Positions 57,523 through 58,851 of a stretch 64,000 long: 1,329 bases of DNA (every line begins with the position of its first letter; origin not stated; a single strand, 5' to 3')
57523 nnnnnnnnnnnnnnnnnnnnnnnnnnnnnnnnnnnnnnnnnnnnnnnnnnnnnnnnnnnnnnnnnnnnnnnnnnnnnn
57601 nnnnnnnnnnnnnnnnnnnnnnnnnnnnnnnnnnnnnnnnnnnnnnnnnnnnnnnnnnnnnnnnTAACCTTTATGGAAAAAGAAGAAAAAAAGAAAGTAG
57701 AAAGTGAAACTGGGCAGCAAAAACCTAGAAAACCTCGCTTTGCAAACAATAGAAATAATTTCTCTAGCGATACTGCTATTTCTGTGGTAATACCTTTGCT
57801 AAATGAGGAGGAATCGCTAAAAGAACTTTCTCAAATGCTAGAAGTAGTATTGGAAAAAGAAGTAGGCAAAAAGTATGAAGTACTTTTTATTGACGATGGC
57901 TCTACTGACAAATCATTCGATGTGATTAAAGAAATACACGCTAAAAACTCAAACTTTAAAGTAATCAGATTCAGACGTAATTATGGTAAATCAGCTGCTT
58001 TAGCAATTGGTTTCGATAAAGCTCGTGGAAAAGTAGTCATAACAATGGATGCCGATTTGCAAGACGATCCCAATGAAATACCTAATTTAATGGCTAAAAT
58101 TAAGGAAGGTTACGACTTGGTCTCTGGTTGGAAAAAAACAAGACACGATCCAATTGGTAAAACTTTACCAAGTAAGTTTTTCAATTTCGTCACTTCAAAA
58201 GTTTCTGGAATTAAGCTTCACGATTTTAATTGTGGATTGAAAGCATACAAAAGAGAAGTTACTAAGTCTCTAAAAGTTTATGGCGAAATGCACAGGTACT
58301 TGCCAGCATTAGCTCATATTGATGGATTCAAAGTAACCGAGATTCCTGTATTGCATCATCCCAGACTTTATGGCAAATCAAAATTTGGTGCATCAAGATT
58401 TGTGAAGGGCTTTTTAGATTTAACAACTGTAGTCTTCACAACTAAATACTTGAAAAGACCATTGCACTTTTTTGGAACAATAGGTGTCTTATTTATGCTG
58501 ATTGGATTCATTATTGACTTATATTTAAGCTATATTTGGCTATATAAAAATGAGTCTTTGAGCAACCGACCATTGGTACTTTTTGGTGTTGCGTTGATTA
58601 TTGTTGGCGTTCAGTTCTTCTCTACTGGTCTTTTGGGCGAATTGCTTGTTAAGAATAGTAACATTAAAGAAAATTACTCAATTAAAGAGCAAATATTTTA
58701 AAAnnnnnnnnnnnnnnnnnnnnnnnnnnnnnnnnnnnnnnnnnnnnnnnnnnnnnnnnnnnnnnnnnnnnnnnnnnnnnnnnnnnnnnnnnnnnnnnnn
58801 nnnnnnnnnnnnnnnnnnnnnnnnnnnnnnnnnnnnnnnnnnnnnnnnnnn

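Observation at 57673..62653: GT2 - OMP barrel - Cys-rich GT9 - GT9 - BNR lipoprotein module fused onto the end of the T9SS cargo array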

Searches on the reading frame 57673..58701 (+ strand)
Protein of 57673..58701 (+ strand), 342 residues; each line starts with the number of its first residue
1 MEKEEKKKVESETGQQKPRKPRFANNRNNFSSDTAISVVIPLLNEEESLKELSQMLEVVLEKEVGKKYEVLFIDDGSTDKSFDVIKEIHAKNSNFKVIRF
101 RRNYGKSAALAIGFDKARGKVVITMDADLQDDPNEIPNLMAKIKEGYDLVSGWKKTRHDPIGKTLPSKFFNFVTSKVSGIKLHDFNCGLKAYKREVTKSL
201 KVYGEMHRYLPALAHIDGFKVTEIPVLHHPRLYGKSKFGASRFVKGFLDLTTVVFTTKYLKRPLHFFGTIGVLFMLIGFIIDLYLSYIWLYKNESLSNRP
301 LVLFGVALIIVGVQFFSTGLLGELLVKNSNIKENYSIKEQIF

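Call 3: search_protein_families(library=pfam, proteins=[window:57673-58701:+], max_evalue=0.01)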
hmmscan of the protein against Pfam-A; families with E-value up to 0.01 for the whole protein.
window:57673-58701:+ (342 aa): 4 families
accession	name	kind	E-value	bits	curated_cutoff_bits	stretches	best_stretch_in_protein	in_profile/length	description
PF00535.33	Glycos_transf_2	-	2.5e-32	112.6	23.3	1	37-199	1-166/168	Glycosyl transferase family 2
PF10111.15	Glyco_tranf_2_2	-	9.8e-09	35.5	27.3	1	37-129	1-92/276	Glycosyltransferase like family 2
PF13641.12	Glyco_tranf_2_3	-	1.6e-06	28.7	27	1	36-158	3-127/230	Glycosyltransferase like family 2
PF13506.12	Glyco_transf_21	-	0.0035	17.3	21.7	1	106-175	18-89/174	Glycosyl transferase family 21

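Call 4: search_protein_families(library=ncbifam, proteins=[window:57673-58701:+], max_evalue=0.01)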
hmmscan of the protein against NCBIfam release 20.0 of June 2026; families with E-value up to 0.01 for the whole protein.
window:57673-58701:+ (342 aa): 22 families
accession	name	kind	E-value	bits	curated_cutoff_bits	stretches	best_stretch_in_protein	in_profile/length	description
NF007986.1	PRK10714.1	equivalog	1.4e-58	198.4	529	1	35-326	7-294/316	undecaprenyl-phosphate 4-deoxy-4-formamido-L-arabinose transferase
NF047588.1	GlcsyltransPgfSStrep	equivalog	1.9e-48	165.2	500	1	36-327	3-289/308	glycosyltransferase PgfS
TIGR04182.1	glyco_TIGR04182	equivalog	5.9e-24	85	325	1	36-328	2-285/293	S-layer glycoprotein N-glycosyltransferase AglJ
TIGR03937.1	PgaC_IcaA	equivalog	5.5e-17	61.8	422.3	1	27-145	38-152/407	poly-beta-1,6-N-acetyl-D-glucosamine synthase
NF007482.0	PRK10073.1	equivalog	5.9e-15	55.1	423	1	31-141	3-108/334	glycosyltransferase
NF041391.1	DPhHxTase_Halo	equivalog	5.1e-14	51.8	375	1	61-202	18-155/213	dolichyl-phosphate hexose transferase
TIGR03965.1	mycofact_glyco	equivalog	3.2e-12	46.1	280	1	32-144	72-180/467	mycofactocin biosynthesis glycosyltransferase MftF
NF041875.1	EPS_EpsD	equivalog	6.7e-12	45.4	370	1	36-149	1-110/325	exopolysaccharide biosynthesis glycosyltransferase EpsD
TIGR03111.1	glyc2_xrt_Gpos1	hypoth_equivalog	1.5e-11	43.8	363.95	1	29-163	44-178/439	TIGR03111 family XrtG-associated glycosyltransferase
TIGR04283.1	glyco_like_mftF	equivalog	4.6e-11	42.7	182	1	36-131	1-85/221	TIGR04283 family arsenosugar biosynthesis glycosyltransferase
NF010496.0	PRK13915.1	equivalog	5.9e-11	42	262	1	31-140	28-139/307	glucosyl-3-phosphoglycerate synthase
TIGR04242.1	nodulat_NodC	equivalog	1.1e-10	41.1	550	1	23-145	37-158/395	chitooligosaccharide synthase NodC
NF058614.1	PPMAGASynPpgS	equivalog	7.6e-10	38.6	370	1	38-227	4-195/226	polyprenyl-phospho-N-acetylgalactosaminyl synthase PpgS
NF045692.1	OglycostaseCruG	equivalog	8.1e-10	38.2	600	1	19-151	26-161/386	2'-O-glycosyltransferase CruG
NF047683.1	TeichurnBiosyTuaG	equivalog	2.2e-09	37.4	400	1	34-134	6-102/252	teichuronic acid biosynthesis protein TuaG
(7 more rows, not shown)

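Call 80: search_solved_structures(query=window:57673-58701:+, max_evalue=0.00001)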
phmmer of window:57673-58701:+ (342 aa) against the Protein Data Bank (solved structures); distinct sequences matched with E-value up to 0.00001: 13.
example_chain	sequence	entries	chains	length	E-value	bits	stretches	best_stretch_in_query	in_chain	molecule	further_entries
9hwj_A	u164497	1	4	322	6.9e-53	183.6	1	35-325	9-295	Undecaprenyl-phosphate 4-deoxy-4-formamido-L-arabinose transferase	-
9bhc_C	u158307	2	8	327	9.8e-52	179.8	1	35-327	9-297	Undecaprenyl-phosphate 4-deoxy-4-formamido-L-arabinose transferase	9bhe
8vxh_A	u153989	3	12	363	1.2e-51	179.4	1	35-327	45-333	Undecaprenyl-phosphate 4-deoxy-4-formamido-L-arabinose transferase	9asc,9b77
5eke_A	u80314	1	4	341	4.9e-33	118.3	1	33-326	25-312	Uncharacterized glycosyltransferase sll0501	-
5ekp_C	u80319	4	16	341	9.9e-33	117.3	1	33-326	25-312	Uncharacterized glycosyltransferase sll0501 | Glycosyltransferase sll0501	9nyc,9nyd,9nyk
9nye_A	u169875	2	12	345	1e-32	117.3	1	33-326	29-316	Glycosyltransferase sll0501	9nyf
5mlz_A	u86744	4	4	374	1.4e-20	77.4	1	28-312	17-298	Dolichol monophosphate mannose synthase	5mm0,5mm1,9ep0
5hea_A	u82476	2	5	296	1e-07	35.1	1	35-129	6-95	Putative glycosyltransferase (GalT1)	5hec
6p61_A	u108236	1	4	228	3.7e-07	33.3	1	31-130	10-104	Glycosyltransferase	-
2z87_A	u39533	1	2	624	6.4e-07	32.5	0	35-140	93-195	Chondroitin synthase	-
2z86_A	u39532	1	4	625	6.4e-07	32.5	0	35-140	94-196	Chondroitin synthase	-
8bz8_A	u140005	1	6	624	2.4e-06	30.6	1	20-152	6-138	Glycosyltransferase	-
8bz4_A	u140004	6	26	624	2.4e-06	30.6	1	20-152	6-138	Glycosyltransferase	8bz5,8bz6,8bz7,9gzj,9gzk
